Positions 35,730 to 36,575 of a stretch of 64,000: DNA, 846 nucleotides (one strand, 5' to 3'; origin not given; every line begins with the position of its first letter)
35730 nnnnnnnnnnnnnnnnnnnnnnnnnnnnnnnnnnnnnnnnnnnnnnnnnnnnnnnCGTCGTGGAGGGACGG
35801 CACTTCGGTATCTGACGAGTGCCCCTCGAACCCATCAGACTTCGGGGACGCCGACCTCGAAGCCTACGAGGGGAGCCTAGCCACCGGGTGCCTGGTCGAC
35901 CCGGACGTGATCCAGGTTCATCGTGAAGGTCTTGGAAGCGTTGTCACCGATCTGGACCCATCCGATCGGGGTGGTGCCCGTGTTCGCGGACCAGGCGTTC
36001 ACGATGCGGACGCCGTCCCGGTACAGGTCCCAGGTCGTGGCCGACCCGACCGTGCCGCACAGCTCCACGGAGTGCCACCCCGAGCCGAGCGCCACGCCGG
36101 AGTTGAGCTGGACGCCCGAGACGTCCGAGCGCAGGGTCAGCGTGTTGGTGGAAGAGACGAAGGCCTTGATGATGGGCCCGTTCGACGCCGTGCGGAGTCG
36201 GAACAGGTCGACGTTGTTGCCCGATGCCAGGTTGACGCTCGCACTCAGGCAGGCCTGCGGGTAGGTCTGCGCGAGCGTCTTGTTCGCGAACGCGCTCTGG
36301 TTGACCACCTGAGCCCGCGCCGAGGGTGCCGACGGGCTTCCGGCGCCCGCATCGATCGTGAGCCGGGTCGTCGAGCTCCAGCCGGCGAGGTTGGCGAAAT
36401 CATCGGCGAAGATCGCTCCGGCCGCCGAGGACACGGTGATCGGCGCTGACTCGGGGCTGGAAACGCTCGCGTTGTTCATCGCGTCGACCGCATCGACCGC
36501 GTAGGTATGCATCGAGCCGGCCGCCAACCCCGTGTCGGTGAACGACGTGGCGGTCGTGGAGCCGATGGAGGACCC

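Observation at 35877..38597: GH26-like secreted enzyme with an 840-bp tandem internal duplication, 557 bp of it still 100% identical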

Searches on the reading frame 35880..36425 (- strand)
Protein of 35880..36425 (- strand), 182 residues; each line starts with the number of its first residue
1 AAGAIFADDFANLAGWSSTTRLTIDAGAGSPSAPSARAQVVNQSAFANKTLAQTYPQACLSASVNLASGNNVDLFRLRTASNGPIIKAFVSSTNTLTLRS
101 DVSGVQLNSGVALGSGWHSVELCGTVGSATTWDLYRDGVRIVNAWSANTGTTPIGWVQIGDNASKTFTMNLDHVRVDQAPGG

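Call 17: search_protein_families(library=pfam, proteins=[window:35880-36425:-], max_evalue=10)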
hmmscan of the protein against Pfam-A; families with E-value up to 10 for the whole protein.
seq(182 aa): 0 families

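Call 20: search_solved_structures(query=A1, max_evalue=10, show_alignments=2)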
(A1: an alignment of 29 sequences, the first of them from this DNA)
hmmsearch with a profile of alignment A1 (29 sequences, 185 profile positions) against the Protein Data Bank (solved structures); distinct sequences matched with E-value up to 10: 1.
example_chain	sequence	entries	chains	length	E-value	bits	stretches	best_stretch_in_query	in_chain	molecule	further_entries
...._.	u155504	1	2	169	0.3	14.3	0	99-140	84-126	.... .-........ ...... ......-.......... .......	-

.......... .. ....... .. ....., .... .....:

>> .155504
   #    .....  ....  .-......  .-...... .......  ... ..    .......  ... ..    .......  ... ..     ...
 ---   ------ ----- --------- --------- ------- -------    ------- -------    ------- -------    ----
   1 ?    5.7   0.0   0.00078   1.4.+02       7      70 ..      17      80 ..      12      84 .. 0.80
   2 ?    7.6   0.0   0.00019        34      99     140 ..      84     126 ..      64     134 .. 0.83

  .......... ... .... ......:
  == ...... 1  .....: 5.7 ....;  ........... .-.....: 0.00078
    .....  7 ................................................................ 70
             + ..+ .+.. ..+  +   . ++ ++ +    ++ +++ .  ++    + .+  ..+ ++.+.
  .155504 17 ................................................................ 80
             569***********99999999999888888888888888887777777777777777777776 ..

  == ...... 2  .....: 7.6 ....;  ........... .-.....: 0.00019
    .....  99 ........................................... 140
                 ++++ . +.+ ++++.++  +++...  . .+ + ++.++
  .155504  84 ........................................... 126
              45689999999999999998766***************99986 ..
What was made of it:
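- On Named carbohydrate-binding module or Pfam domain family (for the 182-aa module): A profile search against PDB sequences gives nothing below E 0.3 (call 20).
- Tried and rejected: The module profile against PDB sequences gave only a non-significant hit, E 0.3 (call 20).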

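Call 27: find_related_loci(query=window:35880-36425:-, collection=genome_contigs, flank=6000)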
Query seq(182 aa) (182 aa) in genome_contigs; peptide patterns used: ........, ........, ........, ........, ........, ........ (x = any residue, [..] = any of these).
104 stretches matched a pattern; 8 encode a relative of the query (tblastn E <= 1e-3); 8 distinct loci.
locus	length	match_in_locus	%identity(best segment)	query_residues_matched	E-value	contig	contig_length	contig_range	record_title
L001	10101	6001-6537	68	5-181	9e-77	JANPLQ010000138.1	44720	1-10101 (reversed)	MAG: Ilumatobacteraceae bacterium isolate VAR_48_metabat_91 VAR_48_k141_2722017, whole genome shotgun sequence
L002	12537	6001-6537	67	5-181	3e-76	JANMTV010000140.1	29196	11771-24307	MAG: Ilumatobacteraceae bacterium isolate SOY_29_concoct_399_sub SOY_29_k141_2699041, whole genome shotgun sequence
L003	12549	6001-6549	66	1-181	3e-74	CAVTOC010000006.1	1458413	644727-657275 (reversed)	MAG: uncultured Actinomycetes bacterium isolate MFD00822.bin.2.15 genome assembly, contig: contig_56632, whole genome sh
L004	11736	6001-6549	63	1-181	3e-72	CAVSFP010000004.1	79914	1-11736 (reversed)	MAG: uncultured Actinomycetes bacterium isolate MFD02134.bin.2.91 genome assembly, contig: contig_111968, whole genome s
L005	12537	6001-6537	64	2-181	2e-70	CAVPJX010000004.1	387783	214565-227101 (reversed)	MAG: uncultured Actinomycetes bacterium isolate MFD10007.bin.1.62 genome assembly, contig: contig_30754, whole genome sh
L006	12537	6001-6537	66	5-181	5e-68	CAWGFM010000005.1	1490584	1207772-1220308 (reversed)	MAG: uncultured Actinomycetes bacterium isolate MFD05567.bin.1.91 genome assembly, contig: contig_75915, whole genome sh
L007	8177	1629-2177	56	1-181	7e-65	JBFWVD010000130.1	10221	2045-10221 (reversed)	MAG: Acidimicrobiia bacterium isolate CA_2019_TPBF_86 NODE_27125_length_10221_cov_7.471171_TPBF, whole genome shotgun se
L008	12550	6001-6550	69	1-181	3e-59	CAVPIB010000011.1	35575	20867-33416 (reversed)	MAG: uncultured Actinomycetes bacterium isolate MFD09964.bin.1.67 genome assembly, contig: contig_58782, whole genome sh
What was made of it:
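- The rest of the genome could not be searched, because the source genome is not in the genome collection (call 27).
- Tried and rejected: The single-sequence scan of genome_contigs did not contain the source genome; the best hits were 56-69% identical Ilumatobacteraceae and Acidimicrobiia MAGs (call 27).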

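Call 30: predict_structure(alignment_id=A1)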
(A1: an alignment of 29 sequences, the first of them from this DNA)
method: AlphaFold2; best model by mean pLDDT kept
length: 182 residues; sequences in the alignment: 29
mean_pLDDT: 96.5   pTM: 0.91
mean pLDDT of the five models: 96.5, 96.4, 96.4, 96.0, 95.7
residues with pLDDT >= 90: 174; 70-90: 5; 50-70: 3; < 50: 0
segments of 3 or more residues with pLDDT < 50: none
pLDDT, mean of each block of 10 residues (from residue 1): 88 97 97 96 98 98 97 98 98 97 97 97 95 98 97 98 98 96 76
secondary structure, 60 per line:
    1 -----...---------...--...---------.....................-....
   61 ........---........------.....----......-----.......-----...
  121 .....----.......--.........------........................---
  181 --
elements in order: E6-8 E18-20 E23-25 E35-55 E57-68 E72-79 E86-90 E95-100 E106-112 E118-125 E130-136 E139-147 E154-177
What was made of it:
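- On Concanavalin A-like lectin/glucanase superfamily (for the module): AF2 pLDDT 96.5, all-beta (call 30).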

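Call 36: fold_search(model_id=the predicted structure, library=pdb)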
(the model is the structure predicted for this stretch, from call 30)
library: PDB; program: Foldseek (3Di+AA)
matches with E <= 10: 1554; with E <= 0.001: 323
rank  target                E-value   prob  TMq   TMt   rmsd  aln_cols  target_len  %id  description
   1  8q2a_C                5.4e-08  1.00  0.70  0.57   5.0       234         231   14  TtX122B - A domain of unknown function from the Teredinibacter turnerae protein TERTU_2913 (released 2024-03-13)
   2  8q2a_A                6.0e-07  1.00  0.68  0.54   5.7       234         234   14  TtX122B - A domain of unknown function from the Teredinibacter turnerae protein TERTU_2913 (released 2024-03-13)
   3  2zzj                  6.6e-07  1.00  0.74  0.58   5.1       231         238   12  Crystal structure of endo-beta-1,4-glucuronan lyase from fungus Trichoderma reesei (released 2009-05-05)
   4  8q28_B                1.3e-06  1.00  0.70  0.55   5.4       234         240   12  Se-Met labelled TtX122A - A domain of unknown function from the Teredinibacter turnerae protein TERTU_3803 (released 2024-03-13)
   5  7oh0_A                1.7e-06  1.00  0.59  0.28   4.9       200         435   14  Tetanus neurotoxin HC domain in complex with TT104-Fab1 (released 2021-10-27)
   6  8q29_A                1.9e-06  1.00  0.71  0.55   5.0       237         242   13  TtX122A - A domain of unknown function from the Teredinibacter turnerae protein TERTU_3803 (released 2024-03-13)
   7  9fyq_C                2.0e-06  1.00  0.58  0.28   5.3       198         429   14  Cryo-EM structure of native SV2A in complex with TeNT-Hc, gangliosides and Pro-Macrobody 5 (released 2025-05-21)
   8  1af9                  2.2e-06  1.00  0.58  0.27   5.2       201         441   14  TETANUS NEUROTOXIN C FRAGMENT (released 1998-04-29)
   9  2w68_C                2.8e-06  1.00  0.63  0.59   4.5       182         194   14  ENHANCING THE RECEPTOR AFFINITY OF THE SIALIC ACID-BINDING DOMAIN OF VIBRIO CHOLERAE SIALIDASE THROUGH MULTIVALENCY (released 2008-12-30)
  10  5hca_B                2.8e-06  1.00  0.65  0.48   6.7       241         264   12  Globular Domain of the Entamoeba histolytica calreticulin in complex with glucose (released 2016-08-31)
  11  4zkt_B                3.0e-06  1.00  0.57  0.12   4.7       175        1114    7  Crystal structure of the progenitor M complex of Clostridium botulinum type E neurotoxin (released 2015-12-23)
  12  2w68_A                4.2e-06  1.00  0.59  0.56   5.0       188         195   13  ENHANCING THE RECEPTOR AFFINITY OF THE SIALIC ACID-BINDING DOMAIN OF VIBRIO CHOLERAE SIALIDASE THROUGH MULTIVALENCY (released 2008-12-30)
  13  8q28_A                4.7e-06  1.00  0.71  0.55   5.0       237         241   13  Se-Met labelled TtX122A - A domain of unknown function from the Teredinibacter turnerae protein TERTU_3803 (released 2024-03-13)
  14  2w68_B                4.9e-06  1.00  0.62  0.59   4.5       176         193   13  ENHANCING THE RECEPTOR AFFINITY OF THE SIALIC ACID-BINDING DOMAIN OF VIBRIO CHOLERAE SIALIDASE THROUGH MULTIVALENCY (released 2008-12-30)
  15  9qco_A                5.2e-06  1.00  0.60  0.13   4.4       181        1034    7  NTNH-HA70 complex from Clostridium botulinum Serotype B1 (released 2025-09-10)
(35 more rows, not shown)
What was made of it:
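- On Concanavalin A-like lectin/glucanase superfamily (for the module): 323 Foldseek hits at E up to 1e-3, all ConA-like domains among those listed (call 36).
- Closest known: ConA-like clan families Polysacc_lyase. Same: Same jelly-roll fold, with TM 0.70-0.74 (call 36).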

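Call 41: search_protein_families(library=pfam, alignment_id=A1, max_evalue=0.01)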
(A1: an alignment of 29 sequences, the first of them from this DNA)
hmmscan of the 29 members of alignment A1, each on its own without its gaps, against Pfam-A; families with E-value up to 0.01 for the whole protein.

A. member 1, seq(182 aa): 0 families

B. families by the number of members that match (of 29 scanned): 2 families
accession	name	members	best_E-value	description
PF13385.13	Laminin_G_3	1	3.3e-07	Concanavalin A-like lectin/glucanases superfamily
PF19249.4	DUF5897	1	0.0058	Family of unknown function (DUF5897)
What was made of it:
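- On Named carbohydrate-binding module or Pfam domain family (for the 182-aa module): Only 1 of 29 aligned members hits PF13385 (call 41).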

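Call 47: search_protein_representatives(alignment_id=A1)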
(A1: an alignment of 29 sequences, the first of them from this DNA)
Query: 29 sequences, 185 profile positions. Proteins with E-value up to 0.001 (for the whole library): 1531; up to 1e-10: 979; up to 1e-30: 270. The best 150 are listed.
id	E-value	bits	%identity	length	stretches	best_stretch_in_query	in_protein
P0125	1.9e-213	719.1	-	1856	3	2-185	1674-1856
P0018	8.8e-163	554.0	-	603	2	3-185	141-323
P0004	2.2e-159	542.9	-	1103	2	3-184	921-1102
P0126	3.0e-157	536.0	-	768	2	3-185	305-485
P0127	9.3e-155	527.8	-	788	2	2-185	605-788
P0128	2.9e-140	480.6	-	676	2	3-185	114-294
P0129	8.3e-132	453.0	-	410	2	3-185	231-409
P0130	1.6e-130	448.8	-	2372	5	2-180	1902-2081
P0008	5.2e-125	430.8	-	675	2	4-185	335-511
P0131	1.0e-105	367.9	-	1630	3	3-181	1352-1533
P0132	1.7e-100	351.0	-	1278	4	4-179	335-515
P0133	4.1e-96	336.7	-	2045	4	4-182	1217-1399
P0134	1.3e-91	322.0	-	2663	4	3-179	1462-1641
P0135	2.3e-89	314.7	-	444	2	3-138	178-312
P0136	7.7e-87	306.4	-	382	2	62-182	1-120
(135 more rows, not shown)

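Call 76: search_protein_families(library=pfam, proteins=[P0125, P0130, P0131, P0133, P0126, P0127], max_evalue=0.00001)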
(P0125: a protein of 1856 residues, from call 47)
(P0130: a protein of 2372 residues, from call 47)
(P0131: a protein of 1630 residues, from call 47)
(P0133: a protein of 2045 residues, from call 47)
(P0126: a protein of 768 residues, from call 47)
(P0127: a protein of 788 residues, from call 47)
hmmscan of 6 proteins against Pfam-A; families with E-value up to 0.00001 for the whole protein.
P0125 (1856 aa): 5 families
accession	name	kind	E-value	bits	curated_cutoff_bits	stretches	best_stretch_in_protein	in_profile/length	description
PF11721.14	Malectin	-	1.3e-22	80.9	23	2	646-812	1-163/163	Malectin domain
PF18370.7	RGI_lyase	-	2.6e-14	53.8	27.8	0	1035-1094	13-70/86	Rhamnogalacturonan I lyases beta-sheet domain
PF00041.27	fn3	-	3.3e-08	34.1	25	0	1320-1388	14-81/84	Fibronectin type III domain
PF12819.13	Malectin_like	-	1.1e-07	31.9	24.5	0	516-627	213-329/331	Malectin-like domain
PF17164.10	DUF5122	-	1.6e-07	31.9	27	0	117-143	2-28/36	Domain of unknown function (DUF5122) beta-propeller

P0130 (2372 aa): 4 families
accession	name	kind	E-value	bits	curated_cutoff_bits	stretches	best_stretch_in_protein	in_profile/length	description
PF18370.7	RGI_lyase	-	3.9e-26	91.7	27.8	0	1824-1887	15-79/86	Rhamnogalacturonan I lyases beta-sheet domain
PF00041.27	fn3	-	3.2e-13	50.1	25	0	157-239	2-82/84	Fibronectin type III domain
PF19077.6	Big_13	-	8.9e-10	39.4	27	0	208-240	67-100/102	Bacterial Ig-like domain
PF00149.33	Metallophos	-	6.2e-06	27.2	21.5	0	533-775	2-191/191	Calcineurin-like phosphoesterase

P0131 (1630 aa): 7 families
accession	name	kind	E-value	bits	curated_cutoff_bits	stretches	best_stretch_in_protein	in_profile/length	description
PF24517.2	CBM96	-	7.3e-28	97.9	26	1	451-600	4-163/164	Carbohydrate-binding module family 96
PF18370.7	RGI_lyase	-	6.6e-26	90.9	27.8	0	896-961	9-72/86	Rhamnogalacturonan I lyases beta-sheet domain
PF00041.27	fn3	-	2.3e-23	82.6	25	0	892-972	1-80/84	Fibronectin type III domain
PF25523.1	Ig_RIMBP2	-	7.8e-10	39.1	27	0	898-939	18-59/105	RIMBP2-like, immunoglobulin-like domain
PF25788.1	Ig_Rha78A_N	-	1.1e-09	38.9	27.4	0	405-445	63-103/105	Rha78A-like, N-terminal immunoglobulin domain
PF14099.13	Polysacc_lyase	-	4e-08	33.8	29.9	0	987-1125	1-173/210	Polysaccharide lyase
PF17957.7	Big_7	-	5.8e-07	30.5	24.1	0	1284-1329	24-70/70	Bacterial Ig domain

P0133 (2045 aa): 7 families
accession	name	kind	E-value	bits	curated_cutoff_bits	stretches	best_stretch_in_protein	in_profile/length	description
PF00041.27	fn3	-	7.9e-37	125.8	25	1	1773-1853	3-82/84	Fibronectin type III domain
PF18370.7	RGI_lyase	-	2.5e-33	114.7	27.8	0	1688-1762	10-84/86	Rhamnogalacturonan I lyases beta-sheet domain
PF14099.13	Polysacc_lyase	-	2.6e-18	67.1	29.9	0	1942-2005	99-172/210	Polysaccharide lyase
PF25523.1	Ig_RIMBP2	-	3.3e-18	66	27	0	1781-1851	22-95/105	RIMBP2-like, immunoglobulin-like domain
PF17957.7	Big_7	-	8.3e-13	49.2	24.1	0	1-54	20-70/70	Bacterial Ig domain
PF25788.1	Ig_Rha78A_N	-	1.4e-11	45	27.4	0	1780-1857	14-102/105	Rha78A-like, N-terminal immunoglobulin domain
PF00149.33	Metallophos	-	1.6e-08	35.6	21.5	0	105-231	5-142/191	Calcineurin-like phosphoesterase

P0126 (768 aa): 1 family
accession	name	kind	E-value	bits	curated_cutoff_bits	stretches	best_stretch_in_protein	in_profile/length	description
PF18370.7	RGI_lyase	-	2.5e-08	34.6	27.8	0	511-565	19-72/86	Rhamnogalacturonan I lyases beta-sheet domain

P0127 (788 aa): 2 families
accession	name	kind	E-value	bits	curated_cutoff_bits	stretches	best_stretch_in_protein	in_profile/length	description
PF04185.19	Phosphoesterase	-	7.2e-13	48.8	23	1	94-268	127-294/356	Phosphoesterase family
PF18370.7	RGI_lyase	-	2.4e-06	28.3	27.8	0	525-583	18-72/86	Rhamnogalacturonan I lyases beta-sheet domain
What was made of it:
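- Tried and rejected: I considered a catalytic (polysaccharide-lyase-like) role for the module, because of the PF14099 and PL20 resemblance (calls 36, 76).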
